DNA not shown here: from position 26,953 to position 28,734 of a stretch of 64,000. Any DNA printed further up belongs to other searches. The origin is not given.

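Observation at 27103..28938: Translationally coupled pair: 494-aa protein with C-terminal PD-(D/E)xK nuclease motif plus a 117-aa 3-TM membrane protein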

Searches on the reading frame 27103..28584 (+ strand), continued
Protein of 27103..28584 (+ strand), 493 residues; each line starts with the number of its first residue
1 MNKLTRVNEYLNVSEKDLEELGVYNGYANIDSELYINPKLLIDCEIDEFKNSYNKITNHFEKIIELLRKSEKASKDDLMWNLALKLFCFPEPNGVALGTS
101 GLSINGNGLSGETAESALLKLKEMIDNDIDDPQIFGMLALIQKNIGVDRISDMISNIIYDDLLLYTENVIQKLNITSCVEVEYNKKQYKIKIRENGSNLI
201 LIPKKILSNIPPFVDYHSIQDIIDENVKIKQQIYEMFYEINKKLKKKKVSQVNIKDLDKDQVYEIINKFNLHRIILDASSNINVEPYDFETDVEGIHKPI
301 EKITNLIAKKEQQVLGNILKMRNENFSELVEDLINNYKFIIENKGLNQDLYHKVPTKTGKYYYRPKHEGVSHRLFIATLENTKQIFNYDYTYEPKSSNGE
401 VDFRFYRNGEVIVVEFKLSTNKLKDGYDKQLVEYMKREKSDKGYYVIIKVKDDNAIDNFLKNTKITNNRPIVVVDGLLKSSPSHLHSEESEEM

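Call 88: search_protein_families(library=pfam, proteins=[L077:1632-3638:+, L111:6390-9890:+, L115:1437-4580:+, L085:3085-4413:+, L090:1697-3019:+, L093:6387-7154:+, L078:6422-6928:+, L056:6487-7197:+, L108:4325-5332:+, L126:1522-2544:+], max_evalue=0.001)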
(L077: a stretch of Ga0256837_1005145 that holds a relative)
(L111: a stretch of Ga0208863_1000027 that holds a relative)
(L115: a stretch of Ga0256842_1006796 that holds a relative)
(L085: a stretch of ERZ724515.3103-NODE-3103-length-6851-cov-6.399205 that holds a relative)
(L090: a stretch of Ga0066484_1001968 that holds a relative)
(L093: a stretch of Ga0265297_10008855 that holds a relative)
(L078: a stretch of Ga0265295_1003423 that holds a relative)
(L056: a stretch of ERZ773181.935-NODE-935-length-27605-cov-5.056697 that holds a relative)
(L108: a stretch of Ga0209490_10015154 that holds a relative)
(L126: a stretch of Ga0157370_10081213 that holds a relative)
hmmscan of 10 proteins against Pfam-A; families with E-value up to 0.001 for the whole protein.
L077:1632-3638:+ (668 aa): 7 families
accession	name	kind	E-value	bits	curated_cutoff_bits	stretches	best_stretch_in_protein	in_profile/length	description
PF13175.12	AAA_15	-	4.2e-30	106.1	32.1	1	1-363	1-374/374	AAA ATPase domain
PF13304.12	AAA_21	-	1.2e-19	72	27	2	261-363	222-303/304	AAA domain, putative AbiEii toxin, Type IV TA system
PF02463.25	SMC_N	-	3.9e-14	53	40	1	3-366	2-205/220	RecF/RecN/SMC N terminal domain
PF20469.4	OLD-like_TOPRIM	-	4.1e-14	53.3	23.2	1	412-475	2-67/67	Overcoming lysogenization defect protein-like, TOPRIM domain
PF13476.12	AAA_23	-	1.6e-11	45.7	27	1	5-234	1-200/201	AAA domain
PF11398.14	DUF2813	-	2.4e-10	40.8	21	1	1-111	1-106/372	Protein of unknown function (DUF2813)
PF00005.33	ABC_tran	-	1.4e-06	29.4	25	1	19-89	7-75/137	ABC transporter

L111:6390-9890:+ (1166 aa): 0 families

L115:1437-4580:+ (1047 aa): 6 families
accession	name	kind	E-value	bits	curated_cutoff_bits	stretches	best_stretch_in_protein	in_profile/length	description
PF18766.7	SWI2_SNF2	-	1.3e-79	267.4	26.7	1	287-508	1-220/221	SWI2/SNF2 ATPase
PF04313.20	HSDR_N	-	2.9e-35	122.4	25.1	1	7-218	4-196/198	Type I restriction enzyme R protein N terminus (HSDR_N)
PF22679.2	T1R_D3-like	-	2.7e-31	109.6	27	1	548-685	3-157/158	Type I restriction enzyme subunit R domain 3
PF04851.21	ResIII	-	6.1e-23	82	22.5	1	284-442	4-162/164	Type III restriction enzyme, res subunit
PF11867.13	T1RH-like_C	-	2.4e-07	30.9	26.8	1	744-1014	51-301/329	Type I restriction enzyme HindI endonuclease subunit-like, C-terminal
PF00270.35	DEAD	-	0.00047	20.4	26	0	317-442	23-160/167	DEAD/DEAH box helicase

L085:3085-4413:+ (442 aa): 2 families
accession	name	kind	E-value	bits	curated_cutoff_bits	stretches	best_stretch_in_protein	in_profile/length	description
PF00069.31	Pkinase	-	6.5e-26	91.7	31.7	1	22-253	9-237/263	Protein kinase domain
PF07714.23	PK_Tyr_Ser-Thr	-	6.7e-13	49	23.1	1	39-211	28-200/258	Protein tyrosine and serine/threonine kinase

L090:1697-3019:+ (440 aa): 2 families
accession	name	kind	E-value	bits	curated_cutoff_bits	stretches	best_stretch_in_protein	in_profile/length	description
PF13749.12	HATPase_c_4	-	1.2e-21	77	26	1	279-363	3-88/89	Putative ATP-dependent DNA helicase recG C-terminal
PF04326.19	SLFN_AlbA_2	-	9.2e-15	55.6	25.3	1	3-108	1-117/118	Schlafen, AlbA_2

L093:6387-7154:+ (255 aa): 3 families
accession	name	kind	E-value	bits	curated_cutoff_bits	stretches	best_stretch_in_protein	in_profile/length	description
PF06044.18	DpnI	-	2.1e-80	269.1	26.7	1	1-180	1-182/183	Dam-replacing family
PF17726.7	DpnI_C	-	1.7e-32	111.8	23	1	185-253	1-69/70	Dam-replacing HTH domain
PF02150.21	Zn_ribbon_RPB9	-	3.1e-05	24.2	25.2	1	32-64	2-33/36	RNA polymerases M/15 Kd subunit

L078:6422-6928:+ (168 aa): 1 family
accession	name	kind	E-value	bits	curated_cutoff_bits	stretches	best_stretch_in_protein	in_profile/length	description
PF05068.17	MtlR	-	2.2e-15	57.4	25.2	1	50-144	16-114/165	Mannitol repressor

L056:6487-7197:+ (236 aa): 1 family
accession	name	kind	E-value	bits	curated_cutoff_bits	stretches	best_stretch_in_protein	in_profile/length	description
PF09509.15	Hypoth_Ymh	-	1.7e-13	50.9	25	1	112-227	5-118/119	Protein of unknown function (Hypoth_ymh)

L108:4325-5332:+ (335 aa): 0 families

L126:1522-2544:+ (340 aa): 0 families

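Call 96: search_protein_families(library=pfam, proteins=[L039:6782-7981:+, L039:5378-6457:+, L039:4357-5376:+, L039:3710-4354:+, L039:601-1488:-, L038:2878-3681:+, L038:3767-4393:+, L038:5114-6016:-, L038:6771-7556:-, L039:10075-10641:-], max_evalue=0.001)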
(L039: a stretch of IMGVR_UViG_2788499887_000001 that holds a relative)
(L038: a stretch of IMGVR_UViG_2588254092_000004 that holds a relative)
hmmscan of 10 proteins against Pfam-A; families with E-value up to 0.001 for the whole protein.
L039:6782-7981:+ (399 aa): 3 families
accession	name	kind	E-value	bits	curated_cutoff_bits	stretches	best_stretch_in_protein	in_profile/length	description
PF00589.27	Phage_integrase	-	1e-30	107.2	27.1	1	213-376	2-168/172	Phage integrase family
PF22022.2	Phage_int_M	-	1.2e-26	93.2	27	1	107-198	1-92/96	Phage integrase central domain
PF13356.12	Arm-DNA-bind_3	-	7.4e-22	77.7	27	1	8-91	1-79/83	Arm DNA-binding domain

L039:5378-6457:+ (359 aa): 0 families

L039:4357-5376:+ (339 aa): 2 families
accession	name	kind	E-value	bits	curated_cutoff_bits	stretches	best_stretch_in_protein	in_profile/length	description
PF24624.1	Int_N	-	4e-29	101.7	27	1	57-167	1-100/100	Phage integrase, N-terminal domain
PF00589.27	Phage_integrase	-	2.6e-24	86.3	27.1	2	261-323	111-171/172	Phage integrase family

L039:3710-4354:+ (214 aa): 2 families
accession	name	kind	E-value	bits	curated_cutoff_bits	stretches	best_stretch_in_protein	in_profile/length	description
PF16452.10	Phage_CI_C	-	1.2e-36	125.4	27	1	109-208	1-100/101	Bacteriophage CI repressor C-terminal domain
PF07022.19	Phage_CI_repr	-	1e-31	109.5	22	1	18-82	1-65/65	Bacteriophage CI repressor helix-turn-helix domain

L039:601-1488:- (295 aa): 1 family
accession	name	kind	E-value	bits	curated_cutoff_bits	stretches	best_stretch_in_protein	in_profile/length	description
PF02086.21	MethyltransfD12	-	2e-72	244.4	22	1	7-244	1-253/253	D12 class N6 adenine-specific DNA methyltransferase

L038:2878-3681:+ (267 aa): 1 family
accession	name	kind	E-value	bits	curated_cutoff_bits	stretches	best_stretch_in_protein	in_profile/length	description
PF04860.17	Phage_portal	-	3.9e-10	39.9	39.1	1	18-247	52-270/321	Phage portal protein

L038:3767-4393:+ (208 aa): 0 families

L038:5114-6016:- (300 aa): 0 families

L038:6771-7556:- (261 aa): 1 family
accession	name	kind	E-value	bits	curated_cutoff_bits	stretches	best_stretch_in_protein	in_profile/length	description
PF07455.17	Psu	-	5e-07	29.9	27.4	1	126-249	54-174/182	Phage polarity suppression protein (Psu)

L039:10075-10641:- (188 aa): 1 family
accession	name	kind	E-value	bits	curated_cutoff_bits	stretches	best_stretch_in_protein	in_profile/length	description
PF07455.17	Psu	-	4.3e-93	310.3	27.4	1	6-186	1-181/182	Phage polarity suppression protein (Psu)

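Call 108: fold_search(model_id=the predicted structure, library=pdb)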
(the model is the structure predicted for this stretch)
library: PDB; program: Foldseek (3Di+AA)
matches with E <= 10: 463; with E <= 0.001: 0
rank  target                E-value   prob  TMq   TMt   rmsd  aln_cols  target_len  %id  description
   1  6p4o_F                3.6e-03  0.77  0.15  0.15  24.0       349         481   12  Complex of XPB helicase with Bax1 endonuclease from Sulfurisphaera tokodaii at 3.15 Angstroms resolution (released 2020-06-03)
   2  5lhc_A                3.8e-03  0.57  0.18  0.16  25.2       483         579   12  The structure of D456A mutant of Nt.BspD6I nicking endonuclease at 0.24 nm resolution . (released 2017-08-16)
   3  5liq_A                4.4e-03  0.51  0.17  0.15  25.2       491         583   12  The structure of C160S,C508S,C578S mutant of Nt.BspD6I nicking endonuclease at 0.185 nm resolution . (released 2017-08-02)
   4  5lhc_B                8.7e-03  0.33  0.18  0.16  23.2       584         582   13  The structure of D456A mutant of Nt.BspD6I nicking endonuclease at 0.24 nm resolution . (released 2017-08-16)
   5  6qnz_B                9.7e-03  0.33  0.18  0.16  24.5       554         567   12  Crystal structure of the site-specific DNA nickase N.BspD6I E418A Mutant (released 2020-03-04)
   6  9bgk_F                1.7e-02  0.51  0.14  0.07  19.4       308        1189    7  Structure of V.cholera DdmDE (2D:1E) in complex with DNA (released 2024-10-23)
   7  5liz                  1.8e-02  0.35  0.18  0.16  24.9       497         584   14  The structure of Nt.BspD6I nicking endonuclease with all cysteines mutated by serine residues at 0.19 nm resolution . (released 2017-08-02)
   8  2ewf                  2.1e-02  0.33  0.17  0.15  25.9       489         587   12  Crystal structure of the site-specific DNA nickase N.BspD6I (released 2006-11-21)
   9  6qnz_A                2.1e-02  0.30  0.18  0.16  25.6       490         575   12  Crystal structure of the site-specific DNA nickase N.BspD6I E418A Mutant (released 2020-03-04)
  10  5liq_B                2.2e-02  0.23  0.19  0.17  25.1       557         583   11  The structure of C160S,C508S,C578S mutant of Nt.BspD6I nicking endonuclease at 0.185 nm resolution . (released 2017-08-02)
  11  2p14                  2.8e-02  0.75  0.13  0.27  16.5       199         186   14  Crystal structure of small subunit (R.BspD6I2) of the heterodimeric restriction endonuclease R.BspD6I (released 2008-03-11)
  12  8q43_A                2.9e-02  0.75  0.17  0.20  18.3       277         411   12  Crystal structure of cA4-bound Can2 (E341A) in complex with oligo-C DNA (released 2023-11-22)
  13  8q41_B                4.4e-02  0.60  0.17  0.20  18.3       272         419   11  Crystal structure of Can2 (E341A) bound to cA4 and TTTAAA ssDNA (released 2023-11-22)
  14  9bf1_A                4.4e-02  0.47  0.16  0.08  21.2       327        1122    8  Structure of apo-state V. cholerae DdmD (released 2024-08-21)
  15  8u3k_A                4.7e-02  0.16  0.15  0.08  22.7       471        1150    9  DdmDE handover complex (released 2024-07-10)
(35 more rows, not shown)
